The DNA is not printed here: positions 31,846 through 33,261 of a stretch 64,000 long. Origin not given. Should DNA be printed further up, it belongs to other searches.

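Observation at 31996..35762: Mid-window four-gene, translationally coupled operon (2-TM protein, TctA/DUF112-like permease, Hanks kinase, HMG-CoA-reductase homologue) with no described counterpart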

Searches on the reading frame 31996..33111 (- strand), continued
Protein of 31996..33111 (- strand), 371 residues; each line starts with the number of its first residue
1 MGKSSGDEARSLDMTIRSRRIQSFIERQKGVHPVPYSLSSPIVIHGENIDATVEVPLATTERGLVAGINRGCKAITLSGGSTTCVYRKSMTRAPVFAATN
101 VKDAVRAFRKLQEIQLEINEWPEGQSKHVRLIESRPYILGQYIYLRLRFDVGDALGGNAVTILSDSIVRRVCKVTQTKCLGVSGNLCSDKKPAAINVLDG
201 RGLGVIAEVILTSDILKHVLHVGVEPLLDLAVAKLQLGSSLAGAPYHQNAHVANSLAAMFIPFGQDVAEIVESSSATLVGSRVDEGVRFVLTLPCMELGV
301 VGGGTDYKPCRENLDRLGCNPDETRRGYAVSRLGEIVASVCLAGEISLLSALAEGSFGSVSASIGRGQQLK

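Call 35: search_solved_structures(query=window:31996-33072:-, show_alignments=5, max_evalue=1e-40)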
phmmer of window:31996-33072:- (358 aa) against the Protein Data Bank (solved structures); distinct sequences matched with E-value up to 1e-40: 6.
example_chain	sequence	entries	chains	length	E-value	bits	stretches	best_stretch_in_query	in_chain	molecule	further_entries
6hr7_A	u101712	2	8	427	5.5e-62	213.3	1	8-353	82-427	HMG-CoA reductase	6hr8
8ecg_A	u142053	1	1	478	3.1e-53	184.5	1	16-344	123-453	3-hydroxy-3-methylglutaryl-coenzyme A reductase 1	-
7uli_AAA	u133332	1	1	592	5.5e-53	183.7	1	16-344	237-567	3-hydroxy-3-methylglutaryl-coenzyme A reductase 1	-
2q1l_A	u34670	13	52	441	2.7e-52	181.4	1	13-343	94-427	3-hydroxy-3-methylglutaryl-coenzyme A reductase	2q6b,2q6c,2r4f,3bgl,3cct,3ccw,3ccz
1dq8_A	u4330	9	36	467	3.2e-52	181.2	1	13-343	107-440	PROTEIN (HMG-COA REDUCTASE) | HMG-COA REDUCTASE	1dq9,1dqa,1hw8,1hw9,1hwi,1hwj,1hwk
8pkn_A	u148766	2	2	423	6e-52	180.3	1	13-342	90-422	3-hydroxy-3-methylglutaryl-coenzyme A reductase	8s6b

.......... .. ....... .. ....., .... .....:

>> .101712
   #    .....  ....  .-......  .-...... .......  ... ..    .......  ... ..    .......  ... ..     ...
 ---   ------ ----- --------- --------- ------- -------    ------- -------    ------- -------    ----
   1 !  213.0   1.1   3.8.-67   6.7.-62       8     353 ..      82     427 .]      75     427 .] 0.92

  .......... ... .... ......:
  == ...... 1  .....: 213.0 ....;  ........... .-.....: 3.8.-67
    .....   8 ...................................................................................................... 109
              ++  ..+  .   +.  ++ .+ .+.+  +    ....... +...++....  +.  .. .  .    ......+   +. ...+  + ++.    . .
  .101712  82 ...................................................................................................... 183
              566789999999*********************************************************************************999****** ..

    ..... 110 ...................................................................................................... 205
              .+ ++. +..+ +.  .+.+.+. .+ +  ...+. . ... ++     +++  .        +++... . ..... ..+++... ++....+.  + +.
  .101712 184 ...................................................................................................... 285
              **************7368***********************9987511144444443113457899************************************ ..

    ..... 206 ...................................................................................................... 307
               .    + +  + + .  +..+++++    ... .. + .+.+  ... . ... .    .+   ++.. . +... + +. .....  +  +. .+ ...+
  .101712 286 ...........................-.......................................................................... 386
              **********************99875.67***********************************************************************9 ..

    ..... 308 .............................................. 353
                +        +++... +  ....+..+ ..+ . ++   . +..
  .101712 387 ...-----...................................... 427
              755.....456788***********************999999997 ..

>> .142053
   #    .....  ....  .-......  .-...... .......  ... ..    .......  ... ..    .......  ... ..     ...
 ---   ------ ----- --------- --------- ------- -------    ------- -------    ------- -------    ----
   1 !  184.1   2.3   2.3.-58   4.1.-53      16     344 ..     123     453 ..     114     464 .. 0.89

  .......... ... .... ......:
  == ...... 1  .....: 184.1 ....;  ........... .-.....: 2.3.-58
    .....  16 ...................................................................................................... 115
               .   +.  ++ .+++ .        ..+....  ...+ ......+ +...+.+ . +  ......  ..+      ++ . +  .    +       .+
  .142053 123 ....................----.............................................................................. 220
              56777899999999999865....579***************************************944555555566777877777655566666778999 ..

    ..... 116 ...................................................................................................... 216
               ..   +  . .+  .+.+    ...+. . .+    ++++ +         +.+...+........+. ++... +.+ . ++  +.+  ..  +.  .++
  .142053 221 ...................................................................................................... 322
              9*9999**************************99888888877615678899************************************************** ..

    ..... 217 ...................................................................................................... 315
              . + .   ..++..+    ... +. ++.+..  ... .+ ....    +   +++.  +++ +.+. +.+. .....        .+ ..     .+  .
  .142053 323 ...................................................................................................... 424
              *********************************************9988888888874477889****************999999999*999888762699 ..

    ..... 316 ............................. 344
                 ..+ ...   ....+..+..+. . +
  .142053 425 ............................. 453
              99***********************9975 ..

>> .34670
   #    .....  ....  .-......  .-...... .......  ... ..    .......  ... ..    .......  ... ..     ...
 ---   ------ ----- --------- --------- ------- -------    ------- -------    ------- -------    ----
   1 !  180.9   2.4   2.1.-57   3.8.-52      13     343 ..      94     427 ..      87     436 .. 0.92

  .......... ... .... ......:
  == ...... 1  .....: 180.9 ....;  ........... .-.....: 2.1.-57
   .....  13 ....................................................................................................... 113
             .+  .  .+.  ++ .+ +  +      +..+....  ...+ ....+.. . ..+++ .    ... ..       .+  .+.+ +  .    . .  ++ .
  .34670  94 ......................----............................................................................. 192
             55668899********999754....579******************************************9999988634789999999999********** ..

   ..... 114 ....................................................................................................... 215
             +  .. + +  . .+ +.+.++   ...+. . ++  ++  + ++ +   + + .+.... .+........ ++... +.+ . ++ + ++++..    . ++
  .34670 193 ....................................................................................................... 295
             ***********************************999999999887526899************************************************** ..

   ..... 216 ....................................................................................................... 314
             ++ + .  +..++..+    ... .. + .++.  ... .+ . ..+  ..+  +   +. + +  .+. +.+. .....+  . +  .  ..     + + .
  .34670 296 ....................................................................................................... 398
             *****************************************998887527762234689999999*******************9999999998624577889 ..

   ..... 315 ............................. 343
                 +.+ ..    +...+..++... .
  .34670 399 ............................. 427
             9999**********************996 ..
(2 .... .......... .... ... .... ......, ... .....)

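Call 47: search_protein_families(library=pfam, proteins=[L005:8996-11170:+, L004:4703-5833:+], max_evalue=1)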
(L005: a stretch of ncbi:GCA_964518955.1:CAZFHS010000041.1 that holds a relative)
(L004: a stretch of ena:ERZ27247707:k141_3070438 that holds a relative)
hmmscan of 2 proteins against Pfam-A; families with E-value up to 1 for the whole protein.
L005:8996-11170:+ (724 aa): 2 families
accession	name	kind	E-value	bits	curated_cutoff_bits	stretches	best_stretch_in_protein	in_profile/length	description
PF00288.32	GHMP_kinases_N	-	0.00071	20.2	22.3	1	312-350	15-50/87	GHMP kinases N terminal domain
PF08484.17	Methyltransf_14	-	0.14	12.4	23.5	1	559-632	25-101/160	C-methyltransferase C-terminal domain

L004:4703-5833:+ (377 aa): 4 families
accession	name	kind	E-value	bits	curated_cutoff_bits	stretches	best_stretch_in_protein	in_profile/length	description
PF21179.3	BldD-like_C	-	0.24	11.7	27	1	241-295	6-61/70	DNA-binding protein BldD-like, C-terminal domain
PF04977.20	DivIC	-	0.34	11.2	28.9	0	251-284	18-51/80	Septum formation initiator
PF20648.2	DUF6809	-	0.36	12.1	27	0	222-263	22-63/85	Family of unknown function (DUF6809)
PF11101.13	DUF2884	-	0.81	9.7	30.6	0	205-284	148-223/228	Protein of unknown function (DUF2884)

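Call 55: search_protein_families(library=padloc, proteins=[L005:8996-11170:+, L005:11540-12190:+, L005:12206-13138:+, L005:13258-14142:+, L005:14158-15561:+, L005:15618-16622:+], max_evalue=0.01)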
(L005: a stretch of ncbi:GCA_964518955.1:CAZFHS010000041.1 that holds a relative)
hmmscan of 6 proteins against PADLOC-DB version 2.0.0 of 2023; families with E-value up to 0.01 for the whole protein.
L005:8996-11170:+ (724 aa): 0 families

L005:11540-12190:+ (216 aa): 0 families

L005:12206-13138:+ (310 aa): 0 families

L005:13258-14142:+ (294 aa): 1 family
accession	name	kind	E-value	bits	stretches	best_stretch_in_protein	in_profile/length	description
PDLC02811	DpdB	-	0.0016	15.3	1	232-291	7-67/370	DpdB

L005:14158-15561:+ (467 aa): 3 families
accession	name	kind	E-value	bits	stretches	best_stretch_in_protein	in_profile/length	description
PDLC02811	DpdB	-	4.9e-07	26.9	1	11-236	86-302/370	DpdB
PDLC02658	DndB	-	0.00016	18.8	1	10-99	82-170/356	DndB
PDLC04591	PDC-M34B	-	0.00024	19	1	350-438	77-167/185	-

L005:15618-16622:+ (334 aa): 1 family
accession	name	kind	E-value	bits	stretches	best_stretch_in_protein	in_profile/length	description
PDLC02811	DpdB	-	2.1e-24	84.1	1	45-312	46-331/370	DpdB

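Call 67: search_protein_families(library=ncbifam, proteins=[L005:7833-8933:+, L005:8996-11170:+], max_evalue=0.01)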
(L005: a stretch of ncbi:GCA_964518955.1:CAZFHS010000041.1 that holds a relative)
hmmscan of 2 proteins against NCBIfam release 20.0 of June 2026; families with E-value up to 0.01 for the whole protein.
L005:7833-8933:+ (366 aa): 3 families
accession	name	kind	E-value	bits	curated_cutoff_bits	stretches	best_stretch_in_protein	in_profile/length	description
TIGR00533.1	HMG_CoA_R_NADP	equivalog_domain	8.4e-87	291.7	441.8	1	2-341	60-396/402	hydroxymethylglutaryl-CoA reductase (NADPH)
TIGR00920.1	2A060605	subfamily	2.5e-76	257.5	778.35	1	6-341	526-863/887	hydroxymethylglutaryl-CoA reductase (NADPH)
TIGR00532.1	HMG_CoA_R_NAD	equivalog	0.00099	18.4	259.95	0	2-172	64-238/395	hydroxymethylglutaryl-CoA reductase, degradative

L005:8996-11170:+ (724 aa): 3 families
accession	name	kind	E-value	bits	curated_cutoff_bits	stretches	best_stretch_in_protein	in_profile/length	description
TIGR00549.1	mevalon_kin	equivalog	1.1e-11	44.8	163.05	1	222-376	1-133/276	mevalonate kinase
NF003036.0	PRK03926.1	equivalog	5.6e-07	28.9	403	1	218-346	2-104/302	mevalonate kinase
TIGR00131.1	gal_kin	equivalog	0.0012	17.9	226.65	1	211-348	12-141/388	galactokinase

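Call 70: search_protein_representatives(alignment_id=A2)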
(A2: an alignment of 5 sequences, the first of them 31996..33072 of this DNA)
Query: 5 sequences, 357 profile positions. Proteins with E-value up to 0.001 (for the whole library): 3764; up to 1e-10: 2126; up to 1e-30: 953. The best 150 are listed.
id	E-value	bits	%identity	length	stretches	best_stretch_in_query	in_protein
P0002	9.3e-180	613.7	-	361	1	9-355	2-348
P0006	3.7e-143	493.3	-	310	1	65-356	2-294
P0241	3.1e-100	352.1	-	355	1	4-352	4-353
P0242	1.6e-98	346.4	-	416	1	11-355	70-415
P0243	3.8e-97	341.9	-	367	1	12-352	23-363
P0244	5.2e-97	341.5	-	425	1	9-354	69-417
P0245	8.6e-96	337.5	-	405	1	5-353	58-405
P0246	1.6e-95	336.6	-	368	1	18-354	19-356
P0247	1.8e-94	333.1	-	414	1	8-353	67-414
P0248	6.0e-94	331.4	-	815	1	6-355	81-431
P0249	1.0e-93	330.6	-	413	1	9-354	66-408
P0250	1.1e-93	330.6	-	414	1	8-353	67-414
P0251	1.1e-92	327.2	-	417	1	8-353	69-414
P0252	2.1e-92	326.3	-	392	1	7-355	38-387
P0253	4.4e-90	318.7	-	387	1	4-353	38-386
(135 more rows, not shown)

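Call 74: find_encoding_contigs(protein=P0243, flank=8000, max_places=2)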
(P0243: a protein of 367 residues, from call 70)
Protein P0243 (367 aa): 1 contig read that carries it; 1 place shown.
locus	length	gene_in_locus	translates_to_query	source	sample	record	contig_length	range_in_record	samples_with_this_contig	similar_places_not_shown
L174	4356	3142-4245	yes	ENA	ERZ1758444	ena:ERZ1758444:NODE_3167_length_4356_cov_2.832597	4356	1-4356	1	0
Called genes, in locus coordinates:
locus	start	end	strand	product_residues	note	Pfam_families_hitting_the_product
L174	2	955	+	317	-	?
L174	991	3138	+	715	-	-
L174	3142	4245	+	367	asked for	PF00368:HMG-CoA_red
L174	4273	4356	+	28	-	?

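Call 75: find_encoding_contigs(protein=P0246, flank=8000, max_places=2)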
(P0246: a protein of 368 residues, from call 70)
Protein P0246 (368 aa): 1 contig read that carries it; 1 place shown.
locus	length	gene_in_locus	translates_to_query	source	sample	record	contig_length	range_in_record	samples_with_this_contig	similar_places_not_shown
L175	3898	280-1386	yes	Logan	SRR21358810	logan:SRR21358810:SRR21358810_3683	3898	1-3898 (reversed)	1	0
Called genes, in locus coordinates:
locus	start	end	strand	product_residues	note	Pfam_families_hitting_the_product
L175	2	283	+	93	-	?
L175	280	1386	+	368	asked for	PF00368:HMG-CoA_red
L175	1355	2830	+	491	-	PF01154:HMG_CoA_synt_N, PF08540:HMG_CoA_synt_C (weak)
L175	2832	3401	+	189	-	PF18967:PycTM (weak)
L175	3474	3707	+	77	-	-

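Call 76: find_encoding_contigs(protein=P0241, flank=8000, max_places=2)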
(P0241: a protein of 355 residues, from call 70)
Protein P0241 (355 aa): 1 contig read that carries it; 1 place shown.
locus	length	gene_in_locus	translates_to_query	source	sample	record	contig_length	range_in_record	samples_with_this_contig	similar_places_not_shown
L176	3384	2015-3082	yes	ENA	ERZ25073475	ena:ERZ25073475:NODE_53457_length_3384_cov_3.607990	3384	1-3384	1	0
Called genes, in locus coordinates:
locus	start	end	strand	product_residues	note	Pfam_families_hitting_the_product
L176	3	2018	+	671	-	?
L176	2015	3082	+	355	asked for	PF00368:HMG-CoA_red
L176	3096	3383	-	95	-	?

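Call 80: search_dna_similar(query=window:31996-33072:-, collection=plasmids, mode=protein, max_rows=15)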
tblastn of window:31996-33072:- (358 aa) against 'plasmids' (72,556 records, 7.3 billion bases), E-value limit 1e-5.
Records with a match: 40; places in all: 41; records where one place covers at least 80% of the query: 39.
Best place of each record, by identity: <60% 40.
By first word of the organism name: Streptomyces 20; Sinorhizobium 9; Vibrio 7; Alteromonas 1; Brevibacillus 1; Photobacterium 1; Roseinatronobacter 1.
By predicted mobility (MOB-suite, as given by PLSDB): non-mobilizable 25; conjugative 8; mobilizable 7.
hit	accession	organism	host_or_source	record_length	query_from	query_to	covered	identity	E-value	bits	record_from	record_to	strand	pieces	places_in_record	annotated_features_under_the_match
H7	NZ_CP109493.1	Streptomyces sp. NBC_01435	-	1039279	8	357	98%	33.3%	2e-40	159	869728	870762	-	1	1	record has no annotation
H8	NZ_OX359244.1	Alteromonas macleodii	-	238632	12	355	96%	33.0%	1e-40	159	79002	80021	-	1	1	hydroxymethylglutaryl-CoA reductase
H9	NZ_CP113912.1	Streptomyces sp. KMM 9044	cell culture,soil sample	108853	5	338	93%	33.9%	4e-47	178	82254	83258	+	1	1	hydroxymethylglutaryl-CoA reductase | fni: type 2 isopentenyl-diphosphate Delta-isomerase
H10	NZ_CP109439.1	Streptomyces sp. NBC_01483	-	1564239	21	338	89%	35.6%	1e-44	171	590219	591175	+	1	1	none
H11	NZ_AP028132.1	Vibrio fluvialis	Homo sapiens,Stool sample from a ...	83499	1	354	99%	31.8%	2e-34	141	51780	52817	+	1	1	hydroxymethylglutaryl-CoA reductase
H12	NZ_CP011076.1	Brevibacillus laterosporus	Oryza sativa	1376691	9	354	97%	32.6%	2e-30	129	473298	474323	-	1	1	none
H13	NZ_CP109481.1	Streptomyces sp. NBC_01450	-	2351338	21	338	89%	35.3%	1e-41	162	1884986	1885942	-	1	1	none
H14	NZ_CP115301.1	Streptomyces camelliae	microorganism,rhizosphere soil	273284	7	338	93%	33.8%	4e-40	157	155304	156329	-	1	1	hydroxymethylglutaryl-CoA reductase | fni: type 2 isopentenyl-diphosphate Delta-isomerase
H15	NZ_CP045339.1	Vibrio sp. THAF190c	pure culture,Surface of a polyethylene ...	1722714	6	353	97%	32.2%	5e-33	137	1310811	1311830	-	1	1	none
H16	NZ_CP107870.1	Streptomyces sp. NBC_00490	-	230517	21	338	89%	35.0%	1e-40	159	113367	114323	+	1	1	hydroxymethylglutaryl-CoA reductase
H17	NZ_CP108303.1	Streptomyces sp. NBC_00019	-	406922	21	338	89%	35.0%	6e-40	157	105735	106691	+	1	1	hydroxymethylglutaryl-CoA reductase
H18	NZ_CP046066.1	Vibrio sp. THAF191d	pure culture,Surface of a polyethylene ...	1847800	3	353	98%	31.7%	5e-39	154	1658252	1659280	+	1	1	none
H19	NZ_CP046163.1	Vibrio sp. THAF191c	pure culture,Surface of a polyethylene ...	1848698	3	353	98%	31.7%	5e-39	154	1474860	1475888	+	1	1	none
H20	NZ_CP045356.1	Vibrio sp. THAF64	pure culture,Surface of a sandy ...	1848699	3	353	98%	31.7%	5e-39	154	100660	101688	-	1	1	none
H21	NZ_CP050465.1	Vibrio campbellii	single cell,seawater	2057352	12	358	97%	31.8%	1e-29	127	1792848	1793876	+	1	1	none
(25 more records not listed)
